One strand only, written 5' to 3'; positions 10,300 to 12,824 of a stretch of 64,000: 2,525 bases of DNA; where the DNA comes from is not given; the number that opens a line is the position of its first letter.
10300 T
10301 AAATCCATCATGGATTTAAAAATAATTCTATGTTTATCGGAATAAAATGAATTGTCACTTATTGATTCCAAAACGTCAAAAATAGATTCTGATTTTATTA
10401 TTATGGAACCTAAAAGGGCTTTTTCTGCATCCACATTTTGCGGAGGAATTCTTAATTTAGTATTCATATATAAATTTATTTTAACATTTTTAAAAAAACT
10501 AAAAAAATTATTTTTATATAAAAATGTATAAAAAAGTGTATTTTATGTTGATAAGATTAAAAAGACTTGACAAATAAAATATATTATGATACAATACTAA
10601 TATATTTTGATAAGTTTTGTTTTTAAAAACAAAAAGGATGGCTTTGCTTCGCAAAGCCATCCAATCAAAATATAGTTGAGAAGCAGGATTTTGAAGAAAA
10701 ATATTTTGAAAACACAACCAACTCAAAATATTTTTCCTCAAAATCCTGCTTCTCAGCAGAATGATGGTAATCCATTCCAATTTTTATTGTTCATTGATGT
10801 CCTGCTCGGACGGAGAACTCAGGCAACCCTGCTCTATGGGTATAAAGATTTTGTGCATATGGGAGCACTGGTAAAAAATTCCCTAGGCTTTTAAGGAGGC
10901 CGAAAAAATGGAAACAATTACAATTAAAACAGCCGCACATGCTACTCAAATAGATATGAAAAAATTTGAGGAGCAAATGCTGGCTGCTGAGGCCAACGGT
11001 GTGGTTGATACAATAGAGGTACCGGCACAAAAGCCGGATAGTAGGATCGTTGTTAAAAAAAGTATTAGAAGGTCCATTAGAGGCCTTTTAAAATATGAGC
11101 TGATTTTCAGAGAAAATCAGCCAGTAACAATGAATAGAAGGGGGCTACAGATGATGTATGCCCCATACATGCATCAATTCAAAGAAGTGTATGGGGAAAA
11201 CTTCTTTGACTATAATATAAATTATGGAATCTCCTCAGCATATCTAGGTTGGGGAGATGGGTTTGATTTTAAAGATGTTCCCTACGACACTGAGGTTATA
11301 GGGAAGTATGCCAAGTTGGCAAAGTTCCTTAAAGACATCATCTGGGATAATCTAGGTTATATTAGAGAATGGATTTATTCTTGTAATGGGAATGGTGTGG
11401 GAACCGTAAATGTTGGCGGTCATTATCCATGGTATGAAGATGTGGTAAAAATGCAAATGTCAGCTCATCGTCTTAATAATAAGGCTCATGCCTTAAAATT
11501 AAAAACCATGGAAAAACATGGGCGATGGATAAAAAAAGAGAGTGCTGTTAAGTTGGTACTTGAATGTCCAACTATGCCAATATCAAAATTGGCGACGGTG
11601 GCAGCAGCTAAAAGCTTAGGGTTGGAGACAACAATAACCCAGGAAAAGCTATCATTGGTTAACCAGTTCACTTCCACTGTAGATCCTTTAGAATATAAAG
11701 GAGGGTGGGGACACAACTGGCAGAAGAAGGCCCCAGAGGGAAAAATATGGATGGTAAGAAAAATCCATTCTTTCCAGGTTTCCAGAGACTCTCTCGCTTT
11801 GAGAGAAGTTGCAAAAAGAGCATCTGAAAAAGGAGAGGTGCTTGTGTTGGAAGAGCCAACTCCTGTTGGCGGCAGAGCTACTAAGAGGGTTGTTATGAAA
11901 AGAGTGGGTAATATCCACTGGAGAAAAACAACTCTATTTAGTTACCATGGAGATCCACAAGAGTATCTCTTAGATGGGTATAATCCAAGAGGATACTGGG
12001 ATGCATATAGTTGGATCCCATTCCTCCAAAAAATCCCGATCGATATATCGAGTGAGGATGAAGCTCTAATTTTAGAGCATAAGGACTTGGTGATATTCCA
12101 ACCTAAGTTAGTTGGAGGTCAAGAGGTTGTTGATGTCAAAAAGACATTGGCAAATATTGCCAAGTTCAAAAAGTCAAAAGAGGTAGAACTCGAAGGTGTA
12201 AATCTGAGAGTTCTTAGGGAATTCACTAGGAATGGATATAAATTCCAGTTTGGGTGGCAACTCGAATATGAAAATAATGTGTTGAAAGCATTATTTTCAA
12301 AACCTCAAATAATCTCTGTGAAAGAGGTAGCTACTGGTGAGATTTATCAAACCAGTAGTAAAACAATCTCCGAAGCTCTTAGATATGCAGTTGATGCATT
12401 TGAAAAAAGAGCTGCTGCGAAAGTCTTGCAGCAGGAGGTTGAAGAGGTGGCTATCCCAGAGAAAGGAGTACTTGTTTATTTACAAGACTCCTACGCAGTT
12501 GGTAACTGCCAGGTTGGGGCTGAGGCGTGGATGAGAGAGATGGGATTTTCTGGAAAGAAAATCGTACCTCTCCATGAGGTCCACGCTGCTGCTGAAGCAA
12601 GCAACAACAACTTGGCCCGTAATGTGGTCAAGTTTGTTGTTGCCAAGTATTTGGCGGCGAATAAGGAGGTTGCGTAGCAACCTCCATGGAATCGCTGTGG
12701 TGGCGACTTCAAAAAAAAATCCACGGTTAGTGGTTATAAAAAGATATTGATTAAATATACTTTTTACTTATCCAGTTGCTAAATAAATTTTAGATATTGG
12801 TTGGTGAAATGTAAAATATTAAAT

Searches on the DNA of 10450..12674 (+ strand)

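Call 17: search_rna_families(source=window, start=10450, end=11000, threshold=evalue, max_evalue=10)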
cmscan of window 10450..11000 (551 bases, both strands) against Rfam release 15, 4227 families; matches with E-value up to 10: 25.
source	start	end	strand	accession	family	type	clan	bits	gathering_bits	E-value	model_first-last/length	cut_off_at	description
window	10673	10759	-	RF04148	MIR844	Gene; miRNA;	-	40.6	70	2.1e-07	1-114/114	no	MIR844 microRNA precursor family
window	10675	10757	-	RF03912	mir-4659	Gene; miRNA;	-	35.7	92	9.3e-06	1-73/73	no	mir-4659 microRNA precursor family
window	10677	10755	-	RF03616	MIR1888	Gene; miRNA;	-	35.5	72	2.2e-05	1-101/101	no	MIR1888 microRNA precursor family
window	10674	10758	-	RF03896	MIR2275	Gene; miRNA;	-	33.6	60.5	0.00017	1-95/95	no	MIR2275 microRNA precursor family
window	10680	10752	-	RF00711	mir-449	Gene; miRNA;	CL00087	27.8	60.4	0.00045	1-86/86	no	mir-449 microRNA precursor family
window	10596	10703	+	RF01463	rli27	Gene; sRNA;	-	26.4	55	1.8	1-99/99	no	Listeria sRNA rli27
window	10624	10757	-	RF00558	L20_leader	Cis-reg; leader;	-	25.9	58.7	0.0066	1-127/127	no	Ribosomal protein L20 leader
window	10676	10754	-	RF03339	mir-3047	Gene; miRNA;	-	22.1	53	0.081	1-61/61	no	mir-3047 microRNA precursor family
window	10682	10808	-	RF00265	SNORA69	Gene; snRNA; snoRNA; HACA-box;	-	22.1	47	0.17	1-132/132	no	Small nucleolar RNA SNORA69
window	10677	10752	-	RF00827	mir-77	Gene; miRNA;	-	21.8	83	0.026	1-89/89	no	mir-77 microRNA precursor family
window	10682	10750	-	RF00344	snoZ267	Gene; snRNA; snoRNA; CD-box;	-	21.1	43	0.19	1-73/73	no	Small nucleolar RNA Z267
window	10630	10676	-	RF02838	Ref55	Gene; sRNA;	-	20.4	43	2.8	1-54/54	no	Enterococcus sRNA 55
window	10614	10716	-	RF00327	snoZ194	Gene; snRNA; snoRNA; CD-box;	-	20.2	50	1.1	1-108/108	no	Small nucleolar RNA Z194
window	10675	10757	+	RF00876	mir-684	Gene; miRNA;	-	19.7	100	0.31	1-86/86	no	mir-684 microRNA precursor family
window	10567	10664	+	RF02705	B_rapa_snoR775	Gene; snRNA; snoRNA; HACA-box;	-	19.7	64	2.9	1-127/127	no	Brassica rapa small nucleolar RNA 775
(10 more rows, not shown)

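Call 67: build_rna_model(alignment_id=A5)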
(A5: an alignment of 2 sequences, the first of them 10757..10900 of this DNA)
Model R1 built from alignment A5 (2 sequences, 147 columns); structure: RNAalifold consensus.
model positions 147; base pairs 41; branch points 4; effective number of sequences 0.86; information 0.591 bits per position. Calibrated on 0.2 Mb of random sequence (short: E-values are rough).
structure used (alignment columns):
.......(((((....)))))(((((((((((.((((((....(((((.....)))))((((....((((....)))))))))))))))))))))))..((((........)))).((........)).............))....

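Call 68: search_with_rna_model(model_id=R1, source=window, filters=off, max_evalue=10, show_alignments=3)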
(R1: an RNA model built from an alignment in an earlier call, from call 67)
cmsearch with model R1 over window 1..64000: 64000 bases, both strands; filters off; matches with E-value up to 10: 49.
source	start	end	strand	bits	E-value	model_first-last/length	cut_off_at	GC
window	10756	10900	+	168.2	1.7e-37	1-147/147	no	0.43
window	8333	8497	+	12.4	0.38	1-147/147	no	0.36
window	26599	26655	+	11.3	0.69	1-147/147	no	0.32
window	42645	42755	+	10.7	0.96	1-147/147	no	0.32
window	59726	59808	+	10.6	1.1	1-147/147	no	0.33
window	9110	9223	+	10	1.4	1-147/147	no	0.29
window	43711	43853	+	9.7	1.7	1-147/147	no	0.36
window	61145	61184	+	9.6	1.8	1-147/147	no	0.22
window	12288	12388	+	9.6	1.8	1-147/147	no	0.36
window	48926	49056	+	9.4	1.9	1-147/147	no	0.31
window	17286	17331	-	9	2.5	1-147/147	no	0.24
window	25888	25956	+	9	2.5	1-147/147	no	0.29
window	41637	41720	+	8.7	2.8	1-147/147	no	0.31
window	17110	17215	+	8.7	2.9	1-147/147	no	0.42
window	54979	55047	+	8.6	2.9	1-147/147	no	0.28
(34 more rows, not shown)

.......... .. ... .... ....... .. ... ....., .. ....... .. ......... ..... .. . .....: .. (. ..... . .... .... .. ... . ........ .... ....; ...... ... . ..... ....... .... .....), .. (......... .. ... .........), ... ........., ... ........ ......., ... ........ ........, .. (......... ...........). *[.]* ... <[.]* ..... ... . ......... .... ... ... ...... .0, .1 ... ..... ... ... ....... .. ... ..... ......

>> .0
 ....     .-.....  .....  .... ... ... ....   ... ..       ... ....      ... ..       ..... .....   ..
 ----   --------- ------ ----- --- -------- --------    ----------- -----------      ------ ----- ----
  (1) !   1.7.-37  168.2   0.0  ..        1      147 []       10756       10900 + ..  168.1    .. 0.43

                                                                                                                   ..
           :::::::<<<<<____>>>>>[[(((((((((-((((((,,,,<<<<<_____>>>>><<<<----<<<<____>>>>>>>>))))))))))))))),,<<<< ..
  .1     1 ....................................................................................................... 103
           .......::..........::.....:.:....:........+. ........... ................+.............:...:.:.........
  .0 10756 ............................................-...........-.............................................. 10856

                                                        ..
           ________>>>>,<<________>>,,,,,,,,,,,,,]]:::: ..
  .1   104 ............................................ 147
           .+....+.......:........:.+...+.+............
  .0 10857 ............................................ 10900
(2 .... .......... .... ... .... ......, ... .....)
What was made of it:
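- On Leader A RNA motif, for copy B: R1 gives 7-8 bits, E 4-7 (call 68).
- Checked: A covariance model of the 3' half of leader A scores 7-8 bits (E 4-7) at copy B (call 68).
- Model R1 gives 7-8 bits (call 68).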

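Call 69: search_with_rna_model(model_id=R1, sources=[L007, L008, L009, L010, L011, L012, L013, L014, L015, L016, L017, L018, L019], filters=off, max_evalue=10, show_alignments=4)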
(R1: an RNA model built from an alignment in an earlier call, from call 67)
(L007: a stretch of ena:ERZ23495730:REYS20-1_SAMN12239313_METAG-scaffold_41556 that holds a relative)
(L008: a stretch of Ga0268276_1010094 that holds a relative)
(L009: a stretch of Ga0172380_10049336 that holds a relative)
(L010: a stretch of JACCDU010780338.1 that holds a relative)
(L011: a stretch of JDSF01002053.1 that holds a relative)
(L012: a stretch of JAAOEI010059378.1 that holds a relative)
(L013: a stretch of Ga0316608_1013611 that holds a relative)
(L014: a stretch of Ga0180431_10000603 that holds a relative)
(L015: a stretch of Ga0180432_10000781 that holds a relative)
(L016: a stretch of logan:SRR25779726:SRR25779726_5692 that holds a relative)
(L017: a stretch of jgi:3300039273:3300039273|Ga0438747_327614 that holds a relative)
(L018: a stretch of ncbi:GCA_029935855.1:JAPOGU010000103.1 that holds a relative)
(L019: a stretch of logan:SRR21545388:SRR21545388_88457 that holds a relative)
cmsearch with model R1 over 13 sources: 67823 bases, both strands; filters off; matches with E-value up to 10: 37.
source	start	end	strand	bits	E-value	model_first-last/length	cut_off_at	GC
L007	162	305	+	172.1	2.2e-38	1-147/147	no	0.45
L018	6009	6112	+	17.3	0.03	1-147/147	no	0.42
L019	1834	1937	+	17.3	0.03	1-147/147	no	0.42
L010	4741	4873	+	15.1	0.097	1-147/147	no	0.33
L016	6898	6987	+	14.9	0.11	1-147/147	no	0.28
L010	2057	2112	+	11.1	0.84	1-147/147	no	0.29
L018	6360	6482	+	10.6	1.1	1-147/147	no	0.39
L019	2185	2307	+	10.6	1.1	1-147/147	no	0.39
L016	1116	1187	-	10.1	1.4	1-147/147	no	0.36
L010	800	882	+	9.8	1.6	1-147/147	no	0.4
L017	633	678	-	9.7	1.7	1-147/147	no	0.33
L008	2332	2429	+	9.7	1.8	1-147/147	no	0.46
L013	2536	2581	-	8.8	2.9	1-147/147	no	0.26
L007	912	971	+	8.7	3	1-147/147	no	0.5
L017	1376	1418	-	8.6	3.2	1-147/147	no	0.42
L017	1554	1596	+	8.2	4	1-147/147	no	0.49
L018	3366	3479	+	7.9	4.8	1-147/147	no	0.31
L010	253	289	-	7.8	4.9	1-147/147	no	0.38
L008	3984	4069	+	7.8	4.9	1-147/147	no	0.28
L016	7322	7367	-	7.7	5.3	1-147/147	no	0.26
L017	1300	1392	+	7.7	5.3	1-147/147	no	0.42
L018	5513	5572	+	7.5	5.9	1-147/147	no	0.55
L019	1338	1397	+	7.5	5.9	1-147/147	no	0.55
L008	4269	4310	+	7.4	6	1-147/147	no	0.36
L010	4166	4273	+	7.3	6.3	1-147/147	no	0.36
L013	2350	2454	-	7.2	6.9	1-147/147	no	0.31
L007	1092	1134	-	7.2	6.9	1-147/147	no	0.4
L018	6381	6439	-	7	7.5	1-147/147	no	0.41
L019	2206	2264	-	7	7.5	1-147/147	no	0.41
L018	4192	4276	-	7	7.6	1-147/147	no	0.27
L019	17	101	-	7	7.6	1-147/147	no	0.27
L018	575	705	+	6.8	8.6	1-147/147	no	0.28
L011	432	532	+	6.8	8.6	1-147/147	no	0.26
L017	1248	1290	-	6.6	9.4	1-147/147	no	0.47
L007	430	493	+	6.6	9.5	1-147/147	no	0.38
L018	8607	8678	-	6.6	9.5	1-147/147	no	0.36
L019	4432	4503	-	6.6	9.5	1-147/147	no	0.36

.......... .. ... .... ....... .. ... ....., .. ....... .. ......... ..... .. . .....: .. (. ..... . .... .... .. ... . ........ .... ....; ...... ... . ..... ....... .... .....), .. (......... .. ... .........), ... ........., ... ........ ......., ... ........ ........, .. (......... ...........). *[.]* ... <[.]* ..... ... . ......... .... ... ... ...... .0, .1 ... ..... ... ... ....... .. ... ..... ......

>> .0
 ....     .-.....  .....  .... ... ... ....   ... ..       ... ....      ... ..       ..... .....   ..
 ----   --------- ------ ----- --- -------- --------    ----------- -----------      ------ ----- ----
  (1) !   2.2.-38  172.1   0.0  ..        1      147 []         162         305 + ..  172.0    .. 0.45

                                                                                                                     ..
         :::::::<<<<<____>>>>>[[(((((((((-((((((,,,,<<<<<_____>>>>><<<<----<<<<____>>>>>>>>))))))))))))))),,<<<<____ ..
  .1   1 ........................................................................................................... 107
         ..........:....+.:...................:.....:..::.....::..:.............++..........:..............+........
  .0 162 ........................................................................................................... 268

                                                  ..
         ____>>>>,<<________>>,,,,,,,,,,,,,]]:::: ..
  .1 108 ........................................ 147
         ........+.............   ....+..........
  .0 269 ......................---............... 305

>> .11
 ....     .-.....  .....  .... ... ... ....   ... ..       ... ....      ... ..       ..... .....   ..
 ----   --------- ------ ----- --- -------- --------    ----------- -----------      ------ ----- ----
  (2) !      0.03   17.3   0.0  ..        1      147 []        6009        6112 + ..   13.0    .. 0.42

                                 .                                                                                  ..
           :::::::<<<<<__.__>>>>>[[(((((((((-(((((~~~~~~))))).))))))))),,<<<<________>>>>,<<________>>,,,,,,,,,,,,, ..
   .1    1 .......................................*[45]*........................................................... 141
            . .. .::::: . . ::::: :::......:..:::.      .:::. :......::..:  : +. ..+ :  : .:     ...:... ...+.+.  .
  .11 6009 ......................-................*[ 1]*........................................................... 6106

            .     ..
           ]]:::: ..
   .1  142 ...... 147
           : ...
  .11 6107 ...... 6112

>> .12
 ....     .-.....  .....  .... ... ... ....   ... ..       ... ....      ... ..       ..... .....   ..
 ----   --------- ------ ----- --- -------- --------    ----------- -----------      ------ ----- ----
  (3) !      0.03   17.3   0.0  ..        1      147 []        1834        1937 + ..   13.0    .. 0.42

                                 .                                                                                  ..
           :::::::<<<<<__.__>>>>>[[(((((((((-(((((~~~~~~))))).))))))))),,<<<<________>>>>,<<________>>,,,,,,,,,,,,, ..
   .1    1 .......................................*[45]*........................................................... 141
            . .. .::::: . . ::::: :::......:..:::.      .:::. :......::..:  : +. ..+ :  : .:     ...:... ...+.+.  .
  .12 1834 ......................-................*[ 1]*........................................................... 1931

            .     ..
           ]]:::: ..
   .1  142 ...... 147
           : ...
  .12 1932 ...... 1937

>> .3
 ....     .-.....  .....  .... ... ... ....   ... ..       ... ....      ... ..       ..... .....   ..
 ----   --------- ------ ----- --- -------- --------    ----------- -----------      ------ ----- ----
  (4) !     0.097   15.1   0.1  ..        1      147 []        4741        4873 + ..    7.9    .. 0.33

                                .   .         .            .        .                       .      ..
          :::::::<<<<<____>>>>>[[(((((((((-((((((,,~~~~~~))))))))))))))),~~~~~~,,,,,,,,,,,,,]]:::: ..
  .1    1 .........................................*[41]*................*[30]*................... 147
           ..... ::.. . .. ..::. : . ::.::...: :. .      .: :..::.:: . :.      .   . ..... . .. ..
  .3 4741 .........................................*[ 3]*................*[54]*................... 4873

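Call 80: search_with_rna_model(model_id=R1, sources=[L140, L141, L142, L143], filters=off, max_evalue=1, show_alignments=3)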
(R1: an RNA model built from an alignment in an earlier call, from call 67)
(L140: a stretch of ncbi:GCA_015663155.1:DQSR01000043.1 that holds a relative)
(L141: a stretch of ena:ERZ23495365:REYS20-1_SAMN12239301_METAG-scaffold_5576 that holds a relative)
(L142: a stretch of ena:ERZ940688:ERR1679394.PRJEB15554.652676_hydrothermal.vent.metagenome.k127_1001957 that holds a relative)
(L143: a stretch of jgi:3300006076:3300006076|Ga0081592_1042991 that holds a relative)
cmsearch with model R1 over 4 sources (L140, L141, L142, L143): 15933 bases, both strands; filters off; matches with E-value up to 1: 6.
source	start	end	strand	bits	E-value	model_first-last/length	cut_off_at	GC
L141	2909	3007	+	12.6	0.088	1-147/147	no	0.39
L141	1013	1095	-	12.6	0.089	1-147/147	no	0.36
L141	1424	1573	+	12.3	0.1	1-147/147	no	0.43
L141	1086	1165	+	10.9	0.22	1-147/147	no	0.3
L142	1613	1748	-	8.3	0.9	1-147/147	no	0.35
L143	812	947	-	8.3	0.9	1-147/147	no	0.35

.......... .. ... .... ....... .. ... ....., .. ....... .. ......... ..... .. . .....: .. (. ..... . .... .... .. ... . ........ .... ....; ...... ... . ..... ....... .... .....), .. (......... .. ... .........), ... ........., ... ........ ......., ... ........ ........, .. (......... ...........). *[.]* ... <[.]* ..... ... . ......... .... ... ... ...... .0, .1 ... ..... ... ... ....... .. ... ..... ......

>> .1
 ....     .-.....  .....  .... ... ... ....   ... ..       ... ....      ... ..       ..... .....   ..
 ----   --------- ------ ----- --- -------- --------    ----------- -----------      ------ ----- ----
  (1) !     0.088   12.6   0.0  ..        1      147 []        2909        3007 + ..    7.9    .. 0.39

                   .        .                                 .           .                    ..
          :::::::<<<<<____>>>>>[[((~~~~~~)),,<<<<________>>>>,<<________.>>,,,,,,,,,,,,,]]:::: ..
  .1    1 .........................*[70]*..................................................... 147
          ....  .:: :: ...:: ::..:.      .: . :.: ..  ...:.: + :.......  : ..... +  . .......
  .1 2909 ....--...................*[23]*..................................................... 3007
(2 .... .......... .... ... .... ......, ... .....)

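Call 96: search_rna_families(sources=[L141, L142, L016, L018, L007, L017, L140], threshold=gathering)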
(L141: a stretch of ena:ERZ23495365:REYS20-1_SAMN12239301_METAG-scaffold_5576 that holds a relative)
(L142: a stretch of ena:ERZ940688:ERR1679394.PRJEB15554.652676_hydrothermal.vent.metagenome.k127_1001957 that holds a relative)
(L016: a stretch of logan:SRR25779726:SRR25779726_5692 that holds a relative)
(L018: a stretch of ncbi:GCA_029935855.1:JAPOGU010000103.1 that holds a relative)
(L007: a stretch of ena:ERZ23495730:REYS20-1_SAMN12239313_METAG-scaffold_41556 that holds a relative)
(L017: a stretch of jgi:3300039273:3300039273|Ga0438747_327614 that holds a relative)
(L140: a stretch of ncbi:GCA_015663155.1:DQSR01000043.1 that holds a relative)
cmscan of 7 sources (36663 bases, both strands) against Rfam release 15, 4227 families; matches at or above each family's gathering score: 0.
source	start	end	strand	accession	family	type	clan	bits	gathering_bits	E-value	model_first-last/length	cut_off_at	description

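Call 110: search_dna_similar(query=window:10560-10910:+, collection=phages, mode=distant, max_evalue=0.01, max_rows=10)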
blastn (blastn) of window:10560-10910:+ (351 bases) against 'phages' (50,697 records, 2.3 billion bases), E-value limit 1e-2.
Records with a match: 61; places in all: 61; records where one place covers at least 80% of the query: 0.
Best place of each record, by identity: 90-95% 38; 80-90% 23.
By first word of the organism name: Staphylococcus 59; Lactococcus 1; Silviavirus 1.
By host as written in the record: Staphylococcus carnosus TM300 12; Staphylococcus xylosus M1997-2/10 8; Staphylococcus aureus 8; - 7; Staphylococcus aureus (phage propagation strain 47) 4; Mammaliicoccus vitulinus C5817 2; Staphylococcus sp. 2; Staphylococcus xylosus I2595 2; and 13 more.
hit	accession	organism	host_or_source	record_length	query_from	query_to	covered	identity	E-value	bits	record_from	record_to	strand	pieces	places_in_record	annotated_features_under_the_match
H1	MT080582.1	Staphylococcus phage vB_SauM_EW1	Staphylococcus carnosus TM300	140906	1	43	12%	86.0%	2e-3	49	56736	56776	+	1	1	record has no annotation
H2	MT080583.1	Staphylococcus phage vB_SauM_EW13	Staphylococcus carnosus TM300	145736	1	43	12%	86.0%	2e-3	49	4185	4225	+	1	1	record has no annotation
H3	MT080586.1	Staphylococcus phage vB_SauM_EW2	Staphylococcus carnosus TM300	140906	1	43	12%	86.0%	2e-3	49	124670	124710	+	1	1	record has no annotation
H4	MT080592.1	Staphylococcus phage vB_SauM_EW3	Staphylococcus carnosus TM300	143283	1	43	12%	86.0%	2e-3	49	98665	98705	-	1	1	record has no annotation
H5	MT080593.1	Staphylococcus phage vB_SauM_EW36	Staphylococcus carnosus TM300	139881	1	43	12%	86.0%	2e-3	49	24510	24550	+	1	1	record has no annotation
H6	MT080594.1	Staphylococcus phage vB_SauM_EW4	Staphylococcus carnosus TM300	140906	1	43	12%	86.0%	2e-3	49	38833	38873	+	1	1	record has no annotation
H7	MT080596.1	Staphylococcus phage vB_SauM_EW42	Staphylococcus carnosus TM300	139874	1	43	12%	86.0%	2e-3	49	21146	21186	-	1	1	record has no annotation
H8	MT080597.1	Staphylococcus phage vB_SauM_EW5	Staphylococcus carnosus TM300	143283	1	43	12%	86.0%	2e-3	49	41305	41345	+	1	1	record has no annotation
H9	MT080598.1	Staphylococcus phage vB_SauM_EW6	Staphylococcus carnosus TM300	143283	1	43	12%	86.0%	2e-3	49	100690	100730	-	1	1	record has no annotation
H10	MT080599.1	Staphylococcus phage vB_SauM_EW7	Staphylococcus carnosus TM300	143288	1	43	12%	86.0%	2e-3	49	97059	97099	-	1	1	record has no annotation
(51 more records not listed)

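Call 114: build_rna_model(alignment_id=A11)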
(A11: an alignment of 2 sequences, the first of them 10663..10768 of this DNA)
Model R2 built from alignment A11 (2 sequences, 107 columns); structure: RNAalifold consensus.
model positions 107; base pairs 31; branch points 0; effective number of sequences 0.82; information 0.59 bits per position. Calibrated on 0.2 Mb of random sequence (short: E-values are rough).
structure used (alignment columns):
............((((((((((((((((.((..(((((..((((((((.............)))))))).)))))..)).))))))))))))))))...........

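Call 115: search_with_rna_model(model_id=R2, source=window, filters=off, max_evalue=5, show_alignments=4)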
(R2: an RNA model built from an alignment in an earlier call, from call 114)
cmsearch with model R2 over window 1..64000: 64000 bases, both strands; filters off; matches with E-value up to 5: 47.
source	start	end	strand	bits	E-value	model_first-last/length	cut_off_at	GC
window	10663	10768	+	127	3.9e-31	1-107/107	no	0.3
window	10664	10769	-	71.6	2.3e-16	1-107/107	no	0.3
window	43503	43600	-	47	8.5e-10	1-107/107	no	0.31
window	43503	43598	+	38.1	2e-07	1-107/107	no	0.31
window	2891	2952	-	27.4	0.00014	1-107/107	no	0.35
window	46784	46870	-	25.8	0.00038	1-107/107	no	0.21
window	50982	51073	+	22.4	0.0031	1-107/107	no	0.28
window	46799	46854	+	22.4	0.0031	17-92/107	no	0.25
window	47823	47899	-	20.6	0.0089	1-107/107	no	0.27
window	60476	60560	-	20.4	0.01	1-107/107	no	0.26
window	47817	47904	+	19.7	0.015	1-107/107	no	0.25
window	60482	60551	+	19.5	0.018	1-107/107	no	0.29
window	2886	2951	+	19.5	0.018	1-107/107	no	0.32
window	51003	51056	-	19.4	0.018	1-107/107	no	0.37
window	40943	41040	+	19.4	0.019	1-107/107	no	0.3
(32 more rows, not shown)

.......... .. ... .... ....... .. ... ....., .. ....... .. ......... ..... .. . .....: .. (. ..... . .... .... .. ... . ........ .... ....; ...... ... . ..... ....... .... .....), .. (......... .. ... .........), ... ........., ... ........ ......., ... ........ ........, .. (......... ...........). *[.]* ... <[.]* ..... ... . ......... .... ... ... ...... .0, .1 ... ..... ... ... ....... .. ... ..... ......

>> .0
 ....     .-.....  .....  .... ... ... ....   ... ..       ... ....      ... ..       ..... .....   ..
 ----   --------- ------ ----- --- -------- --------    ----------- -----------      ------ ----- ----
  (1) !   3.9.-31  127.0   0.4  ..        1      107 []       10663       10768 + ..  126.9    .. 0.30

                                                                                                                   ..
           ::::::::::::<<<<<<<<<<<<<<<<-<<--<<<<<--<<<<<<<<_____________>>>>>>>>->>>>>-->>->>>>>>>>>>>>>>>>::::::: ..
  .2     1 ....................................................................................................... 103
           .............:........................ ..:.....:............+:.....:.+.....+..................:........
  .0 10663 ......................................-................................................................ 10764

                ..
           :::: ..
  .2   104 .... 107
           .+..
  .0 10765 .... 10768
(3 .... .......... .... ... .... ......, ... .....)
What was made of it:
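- Checked: A model of hairpin 2 scores copy B at 14.2 bits (E 0.48), below several unrelated palindromes in the window (call 115).
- Model R2 gives 14.2 bits, E 0.48 (call 115).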

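Call 119: get_annotated_region(hit=H1, flank=120)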
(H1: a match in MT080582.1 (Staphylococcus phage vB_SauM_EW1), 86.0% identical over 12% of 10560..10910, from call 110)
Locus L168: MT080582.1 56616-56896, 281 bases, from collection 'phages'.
description: UNVERIFIED: Staphylococcus phage vB_SauM_EW1, complete genome.
organism: Staphylococcus phage vB_SauM_EW1 (NCBI taxid 2713010)
taxonomy: Viruses; Duplodnaviria; Heunggongvirae; Uroviricota; Caudoviricetes; Herelleviridae; Twortvirinae
host: Staphylococcus carnosus TM300; source: wastewater; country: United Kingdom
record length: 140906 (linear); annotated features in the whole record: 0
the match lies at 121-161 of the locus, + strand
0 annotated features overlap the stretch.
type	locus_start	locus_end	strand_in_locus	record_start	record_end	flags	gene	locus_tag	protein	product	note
